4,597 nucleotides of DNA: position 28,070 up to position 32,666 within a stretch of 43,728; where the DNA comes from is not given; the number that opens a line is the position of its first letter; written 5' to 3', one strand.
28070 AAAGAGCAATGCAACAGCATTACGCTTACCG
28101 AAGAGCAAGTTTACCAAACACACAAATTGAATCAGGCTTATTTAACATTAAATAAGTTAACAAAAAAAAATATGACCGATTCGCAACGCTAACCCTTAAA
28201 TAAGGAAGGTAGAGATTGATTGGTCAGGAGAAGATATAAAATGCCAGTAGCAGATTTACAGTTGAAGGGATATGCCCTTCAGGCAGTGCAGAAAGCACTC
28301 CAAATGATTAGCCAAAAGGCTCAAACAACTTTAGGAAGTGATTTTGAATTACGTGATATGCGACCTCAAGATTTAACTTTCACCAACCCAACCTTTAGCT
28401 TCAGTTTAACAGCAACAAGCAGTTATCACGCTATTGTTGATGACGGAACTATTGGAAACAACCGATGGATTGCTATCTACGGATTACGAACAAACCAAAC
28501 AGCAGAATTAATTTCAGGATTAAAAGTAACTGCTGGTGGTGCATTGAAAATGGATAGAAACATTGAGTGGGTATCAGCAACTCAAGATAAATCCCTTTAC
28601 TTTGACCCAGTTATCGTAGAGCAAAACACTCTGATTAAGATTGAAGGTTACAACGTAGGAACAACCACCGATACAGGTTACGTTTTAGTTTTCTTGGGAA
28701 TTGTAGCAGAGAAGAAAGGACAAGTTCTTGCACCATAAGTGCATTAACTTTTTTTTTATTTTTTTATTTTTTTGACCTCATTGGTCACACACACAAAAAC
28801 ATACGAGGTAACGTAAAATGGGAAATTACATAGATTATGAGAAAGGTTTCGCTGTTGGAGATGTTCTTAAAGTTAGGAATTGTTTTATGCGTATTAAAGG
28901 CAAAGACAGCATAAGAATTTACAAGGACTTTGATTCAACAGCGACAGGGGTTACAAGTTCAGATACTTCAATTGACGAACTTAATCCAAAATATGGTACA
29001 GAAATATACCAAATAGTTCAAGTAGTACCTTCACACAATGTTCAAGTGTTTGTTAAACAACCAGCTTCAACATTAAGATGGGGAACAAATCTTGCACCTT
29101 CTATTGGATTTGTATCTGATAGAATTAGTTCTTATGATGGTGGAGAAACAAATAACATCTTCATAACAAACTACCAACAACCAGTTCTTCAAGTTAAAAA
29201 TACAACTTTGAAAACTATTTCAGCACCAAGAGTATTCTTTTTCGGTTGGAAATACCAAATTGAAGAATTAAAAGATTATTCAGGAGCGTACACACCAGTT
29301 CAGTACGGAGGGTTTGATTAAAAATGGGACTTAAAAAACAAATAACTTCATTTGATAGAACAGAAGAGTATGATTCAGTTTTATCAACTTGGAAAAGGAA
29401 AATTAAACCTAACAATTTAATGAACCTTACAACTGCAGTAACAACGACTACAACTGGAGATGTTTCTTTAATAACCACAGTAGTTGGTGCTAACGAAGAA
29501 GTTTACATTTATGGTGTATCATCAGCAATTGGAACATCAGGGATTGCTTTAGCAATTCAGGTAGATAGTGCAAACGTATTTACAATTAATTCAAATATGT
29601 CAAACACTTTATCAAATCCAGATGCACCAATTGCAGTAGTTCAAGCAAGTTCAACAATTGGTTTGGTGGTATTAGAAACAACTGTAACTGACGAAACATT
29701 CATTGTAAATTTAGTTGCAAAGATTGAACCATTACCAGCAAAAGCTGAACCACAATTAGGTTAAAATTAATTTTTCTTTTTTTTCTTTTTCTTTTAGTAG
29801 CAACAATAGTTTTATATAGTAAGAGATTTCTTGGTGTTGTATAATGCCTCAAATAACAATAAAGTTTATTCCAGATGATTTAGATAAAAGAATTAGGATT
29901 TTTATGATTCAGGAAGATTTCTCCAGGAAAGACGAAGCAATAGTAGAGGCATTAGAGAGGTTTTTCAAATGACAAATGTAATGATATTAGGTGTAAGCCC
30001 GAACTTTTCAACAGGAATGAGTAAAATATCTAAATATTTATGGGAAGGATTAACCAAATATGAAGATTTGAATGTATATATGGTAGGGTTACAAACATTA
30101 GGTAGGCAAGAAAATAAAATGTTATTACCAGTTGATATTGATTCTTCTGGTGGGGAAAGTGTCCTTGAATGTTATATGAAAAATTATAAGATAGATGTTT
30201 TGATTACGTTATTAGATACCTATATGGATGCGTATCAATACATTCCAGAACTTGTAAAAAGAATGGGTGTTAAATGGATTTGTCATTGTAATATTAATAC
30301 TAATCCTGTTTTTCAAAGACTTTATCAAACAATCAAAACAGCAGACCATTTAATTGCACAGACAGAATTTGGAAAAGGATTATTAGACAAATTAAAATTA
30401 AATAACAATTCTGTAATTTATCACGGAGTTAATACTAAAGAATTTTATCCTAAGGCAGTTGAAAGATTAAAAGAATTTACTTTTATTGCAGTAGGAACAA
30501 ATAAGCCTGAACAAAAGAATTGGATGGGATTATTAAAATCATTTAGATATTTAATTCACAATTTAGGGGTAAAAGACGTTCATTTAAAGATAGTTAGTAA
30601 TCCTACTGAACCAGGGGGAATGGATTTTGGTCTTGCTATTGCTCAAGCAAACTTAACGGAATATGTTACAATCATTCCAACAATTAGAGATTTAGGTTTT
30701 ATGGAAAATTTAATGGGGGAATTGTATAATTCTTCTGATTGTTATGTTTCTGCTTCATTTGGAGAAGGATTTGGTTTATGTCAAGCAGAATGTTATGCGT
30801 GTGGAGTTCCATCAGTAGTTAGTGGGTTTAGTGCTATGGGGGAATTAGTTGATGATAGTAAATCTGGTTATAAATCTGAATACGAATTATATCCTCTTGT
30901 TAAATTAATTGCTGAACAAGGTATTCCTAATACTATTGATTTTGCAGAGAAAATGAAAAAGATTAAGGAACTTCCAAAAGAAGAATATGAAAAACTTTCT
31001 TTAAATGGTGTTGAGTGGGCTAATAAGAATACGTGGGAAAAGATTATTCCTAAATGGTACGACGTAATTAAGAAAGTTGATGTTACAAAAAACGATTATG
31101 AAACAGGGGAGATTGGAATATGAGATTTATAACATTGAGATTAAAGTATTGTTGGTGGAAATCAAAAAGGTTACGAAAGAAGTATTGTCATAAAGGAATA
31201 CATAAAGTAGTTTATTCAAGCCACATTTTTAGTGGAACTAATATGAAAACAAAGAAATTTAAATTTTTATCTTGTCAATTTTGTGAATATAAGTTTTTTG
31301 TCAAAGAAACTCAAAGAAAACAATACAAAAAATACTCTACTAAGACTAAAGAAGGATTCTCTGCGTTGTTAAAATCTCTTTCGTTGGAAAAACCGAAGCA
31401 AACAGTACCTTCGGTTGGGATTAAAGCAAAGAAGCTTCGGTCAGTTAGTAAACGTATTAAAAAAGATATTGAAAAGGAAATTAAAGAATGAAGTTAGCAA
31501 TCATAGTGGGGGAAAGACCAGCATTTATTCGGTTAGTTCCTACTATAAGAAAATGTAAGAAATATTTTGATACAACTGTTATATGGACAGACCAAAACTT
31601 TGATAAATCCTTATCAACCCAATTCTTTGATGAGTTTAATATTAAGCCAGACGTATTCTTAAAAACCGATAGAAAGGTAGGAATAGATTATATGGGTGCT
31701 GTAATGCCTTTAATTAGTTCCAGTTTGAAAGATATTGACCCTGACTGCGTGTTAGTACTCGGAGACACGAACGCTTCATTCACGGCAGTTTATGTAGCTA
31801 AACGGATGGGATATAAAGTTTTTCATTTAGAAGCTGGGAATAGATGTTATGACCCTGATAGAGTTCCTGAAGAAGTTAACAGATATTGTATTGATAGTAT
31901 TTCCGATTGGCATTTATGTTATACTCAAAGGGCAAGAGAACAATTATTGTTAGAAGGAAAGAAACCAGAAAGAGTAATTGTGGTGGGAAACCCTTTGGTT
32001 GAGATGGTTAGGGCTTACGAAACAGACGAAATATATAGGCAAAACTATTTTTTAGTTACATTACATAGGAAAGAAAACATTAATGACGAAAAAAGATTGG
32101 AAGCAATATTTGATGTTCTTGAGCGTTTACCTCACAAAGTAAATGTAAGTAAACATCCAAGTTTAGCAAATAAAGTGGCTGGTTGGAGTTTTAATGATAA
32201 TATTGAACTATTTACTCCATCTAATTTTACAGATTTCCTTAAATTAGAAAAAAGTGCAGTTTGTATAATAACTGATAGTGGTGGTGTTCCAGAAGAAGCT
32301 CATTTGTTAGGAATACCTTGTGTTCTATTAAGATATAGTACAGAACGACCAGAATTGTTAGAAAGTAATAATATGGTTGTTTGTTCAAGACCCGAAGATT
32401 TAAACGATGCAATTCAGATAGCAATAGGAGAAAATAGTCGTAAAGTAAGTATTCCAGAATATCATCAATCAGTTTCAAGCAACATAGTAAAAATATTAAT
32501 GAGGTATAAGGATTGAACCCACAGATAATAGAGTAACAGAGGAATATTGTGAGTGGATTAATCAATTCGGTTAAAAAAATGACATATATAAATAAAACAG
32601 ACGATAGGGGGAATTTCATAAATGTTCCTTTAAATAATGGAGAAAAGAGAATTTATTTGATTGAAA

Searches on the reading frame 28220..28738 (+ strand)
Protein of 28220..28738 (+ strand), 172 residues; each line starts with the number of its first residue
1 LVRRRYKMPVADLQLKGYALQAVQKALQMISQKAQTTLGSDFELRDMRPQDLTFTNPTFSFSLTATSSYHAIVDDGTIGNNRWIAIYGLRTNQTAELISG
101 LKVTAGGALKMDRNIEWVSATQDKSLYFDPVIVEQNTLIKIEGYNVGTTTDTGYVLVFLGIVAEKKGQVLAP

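Call 56: search_protein_families(library=pfam, proteins=[window:28220-28738:+], max_evalue=0.01)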
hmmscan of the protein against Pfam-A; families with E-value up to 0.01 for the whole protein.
window:28220-28738:+ (172 aa): 0 families

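Call 57: search_protein_families(library=phrogs, proteins=[window:28220-28738:+], max_evalue=0.01)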
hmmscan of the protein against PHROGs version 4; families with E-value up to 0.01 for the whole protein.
window:28220-28738:+ (172 aa): 0 families

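Call 82: find_homologous_proteins(query=window:28220-28738:+, max_evalue=0.001)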
Query window:28220-28738:+ (172 aa): 5 proteins with E <= 0.001 among 44 candidates.
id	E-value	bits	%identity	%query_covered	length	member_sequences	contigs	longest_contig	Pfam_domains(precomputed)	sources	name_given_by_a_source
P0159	9.0e-102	356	100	96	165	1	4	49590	-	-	-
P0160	6.7e-91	320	88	96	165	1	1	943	-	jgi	-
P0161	2.8e-56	208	58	96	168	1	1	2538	-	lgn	-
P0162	1.1e-54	203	59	96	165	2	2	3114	-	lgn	-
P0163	2.2e-49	185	55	96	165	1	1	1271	-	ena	-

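Call 87: predict_structure(alignment_id=A3)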
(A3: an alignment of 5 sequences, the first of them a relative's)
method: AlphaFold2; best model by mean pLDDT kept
length: 165 residues; sequences in the alignment: 5
mean_pLDDT: 68.3   pTM: 0.69
mean pLDDT of the five models: 68.3, 68.1, 66.9, 65.9, 63.2
residues with pLDDT >= 90: 0; 70-90: 77; 50-70: 74; < 50: 14
segments of 3 or more residues with pLDDT < 50: 1-3, 100-102, 104-107
pLDDT, mean of each block of 10 residues (from residue 1): 53 79 85 82 67 59 66 78 70 65 47 58 73 71 69 81 49
secondary structure, 60 per line:
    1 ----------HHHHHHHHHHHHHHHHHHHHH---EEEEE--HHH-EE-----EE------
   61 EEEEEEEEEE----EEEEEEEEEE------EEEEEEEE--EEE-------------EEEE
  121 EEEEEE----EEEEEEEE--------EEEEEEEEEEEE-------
elements in order: H11-31 E35-39 E61-70 E75-84 E91-98 E101-103 E117-126 E131-138 E147-158

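Call 89: fold_search(model_id=the predicted structure, library=pdb)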
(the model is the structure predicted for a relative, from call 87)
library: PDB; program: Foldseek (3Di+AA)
matches with E <= 10: 1523; with E <= 0.001: 0
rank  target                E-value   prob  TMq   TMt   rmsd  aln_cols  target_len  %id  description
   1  7vrn_I                2.9e-03  0.90  0.28  0.15   8.7       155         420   14  Structure of infectious bursal disease virus Gt strain (released 2022-03-30)
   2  7qx5                  3.2e-03  0.92  0.29  0.12   7.7       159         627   14  mosquitocidal Cry11Aa-Y449F determined at pH 7 from naturally-occurring nanocrystals by Serial femtosecond crystallograp (released 2022-07-27)
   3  7ehg_C                3.8e-03  0.99  0.39  0.45   8.2       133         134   11  Crystal Structure of MiXBM (released 2022-03-30)
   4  7ehg_E                4.0e-03  0.99  0.39  0.44   8.3       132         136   11  Crystal Structure of MiXBM (released 2022-03-30)
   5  8xcj_F                4.0e-03  0.63  0.23  0.12  10.5       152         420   12  Open State of central tail fiber of bacteriophage lambda upon binding to LamB (gpJ713-LamB complex) (released 2024-05-01)
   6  8xck_F                4.0e-03  0.54  0.22  0.15  11.7       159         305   12  Closed state of central tail fiber of bacteriophage lambda (released 2024-05-01)
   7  9lv3_A                4.2e-03  0.96  0.34  0.21   9.3       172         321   14  Crystal structure of mutant H1 Haemagglutinin HN/18-HA FPP from Influenza A virus (released 2026-02-18)
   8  6p3r_L                4.2e-03  0.96  0.34  0.29   9.6       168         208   11  crystal structure of human Fab H5.31 in complex with influenza A H5N1 Vietnam hemagglutinin head domain (released 2020-05-27)
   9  7ehg_F                5.3e-03  0.99  0.39  0.45   8.3       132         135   11  Crystal Structure of MiXBM (released 2022-03-30)
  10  7xio_C                5.3e-03  0.66  0.26  0.14  12.0       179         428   10  Crystal structure of TYR from Ralstonia (released 2023-04-19)
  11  7qx7                  7.0e-03  0.72  0.28  0.11  11.0       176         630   15  mosquitocidal Cry11Aa-F17Y determined at pH 7 from naturally-occurring nanocrystals by Serial femtosecond crystallograph (released 2022-07-27)
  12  7vrn_B                7.4e-03  0.92  0.32  0.17   7.8       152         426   14  Structure of infectious bursal disease virus Gt strain (released 2022-03-30)
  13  6oj0_A                7.8e-03  1.00  0.51  0.48   6.0       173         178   12  Cryo-EM reconstruction of Sulfolobus polyhedral virus 1 (SPV1) (released 2019-10-02)
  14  9wcb_F                7.8e-03  0.63  0.27  0.26  13.3       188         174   12  Open state of A8 gpJ 713 central tail fiber with OmpC G17 from E. coli EDL933 (released 2026-01-28)
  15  7qx6                  8.2e-03  0.75  0.28  0.11   9.4       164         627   13  mosquitocidal Cry11Aa-E583Q determined at pH 7 from naturally-occurring nanocrystals by Serial femtosecond crystallograp (released 2022-07-27)
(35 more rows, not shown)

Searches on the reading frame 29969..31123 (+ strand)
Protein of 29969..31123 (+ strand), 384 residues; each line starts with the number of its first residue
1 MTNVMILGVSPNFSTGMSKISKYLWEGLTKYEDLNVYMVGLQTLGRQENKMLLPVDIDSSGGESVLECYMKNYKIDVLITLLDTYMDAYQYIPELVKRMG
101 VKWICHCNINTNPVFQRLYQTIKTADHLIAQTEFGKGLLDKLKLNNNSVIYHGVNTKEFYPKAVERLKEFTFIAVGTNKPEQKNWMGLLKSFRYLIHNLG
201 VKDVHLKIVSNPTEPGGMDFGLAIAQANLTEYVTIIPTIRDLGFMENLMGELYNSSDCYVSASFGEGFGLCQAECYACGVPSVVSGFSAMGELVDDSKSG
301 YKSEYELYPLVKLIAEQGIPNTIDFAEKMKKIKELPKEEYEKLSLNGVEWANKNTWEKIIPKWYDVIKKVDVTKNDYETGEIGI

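Call 9: search_protein_families(library=pfam, proteins=[window:29969-31123:+], max_evalue=0.01)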
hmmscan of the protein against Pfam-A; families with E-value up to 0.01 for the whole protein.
window:29969-31123:+ (384 aa): 3 families
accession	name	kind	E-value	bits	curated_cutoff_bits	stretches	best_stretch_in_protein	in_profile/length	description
PF13692.12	Glyco_trans_1_4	-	9.7e-13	49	27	1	170-301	2-122/142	Glycosyl transferases group 1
PF00534.26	Glycos_transf_1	-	9.2e-09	35.5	26.4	1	163-311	9-136/172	Glycosyl transferases group 1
PF20706.3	GT4-conflict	-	0.00013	21.5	26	1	251-300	277-326/385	Family 4 Glycosyltransferase in conflict systems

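Call 10: search_protein_families(library=phrogs, proteins=[window:29969-31123:+], max_evalue=0.01)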
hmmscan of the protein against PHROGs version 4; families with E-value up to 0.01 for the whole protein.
window:29969-31123:+ (384 aa): 2 families
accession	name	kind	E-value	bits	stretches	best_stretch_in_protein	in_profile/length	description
phrog_2170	-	moron, auxiliary metabolic gene and host takeover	9.6e-26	91.7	1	63-370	65-372/374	glycosyltransferase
phrog_4356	-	moron, auxiliary metabolic gene and host takeover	1.2e-10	42.1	1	85-364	51-302/307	glycosyltransferase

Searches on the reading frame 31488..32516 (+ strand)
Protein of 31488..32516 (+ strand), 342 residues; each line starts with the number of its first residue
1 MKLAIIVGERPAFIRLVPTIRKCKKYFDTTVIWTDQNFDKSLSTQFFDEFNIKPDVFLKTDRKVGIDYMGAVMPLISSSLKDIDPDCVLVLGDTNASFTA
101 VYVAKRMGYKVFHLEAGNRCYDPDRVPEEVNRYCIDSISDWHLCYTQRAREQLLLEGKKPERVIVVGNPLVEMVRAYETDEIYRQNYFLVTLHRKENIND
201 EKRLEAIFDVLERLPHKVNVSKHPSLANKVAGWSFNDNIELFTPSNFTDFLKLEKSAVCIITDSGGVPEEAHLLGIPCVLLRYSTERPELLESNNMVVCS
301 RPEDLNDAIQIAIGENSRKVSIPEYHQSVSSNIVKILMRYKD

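Call 9: search_protein_families(library=pfam, proteins=[window:31488-32516:+], max_evalue=0.01)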
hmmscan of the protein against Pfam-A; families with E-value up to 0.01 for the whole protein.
window:31488-32516:+ (342 aa): 1 family
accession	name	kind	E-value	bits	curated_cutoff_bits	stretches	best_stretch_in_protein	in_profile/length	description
PF02350.25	Epimerase_2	-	6.3e-77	259.2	30.6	1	25-336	7-345/347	UDP-N-acetylglucosamine 2-epimerase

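Call 10: search_protein_families(library=phrogs, proteins=[window:31488-32516:+], max_evalue=0.01)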
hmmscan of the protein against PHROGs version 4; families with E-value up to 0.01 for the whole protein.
window:31488-32516:+ (342 aa): 1 family
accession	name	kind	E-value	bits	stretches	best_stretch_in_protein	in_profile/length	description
phrog_29538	-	unknown function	1.5e-46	160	1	3-297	6-332/383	-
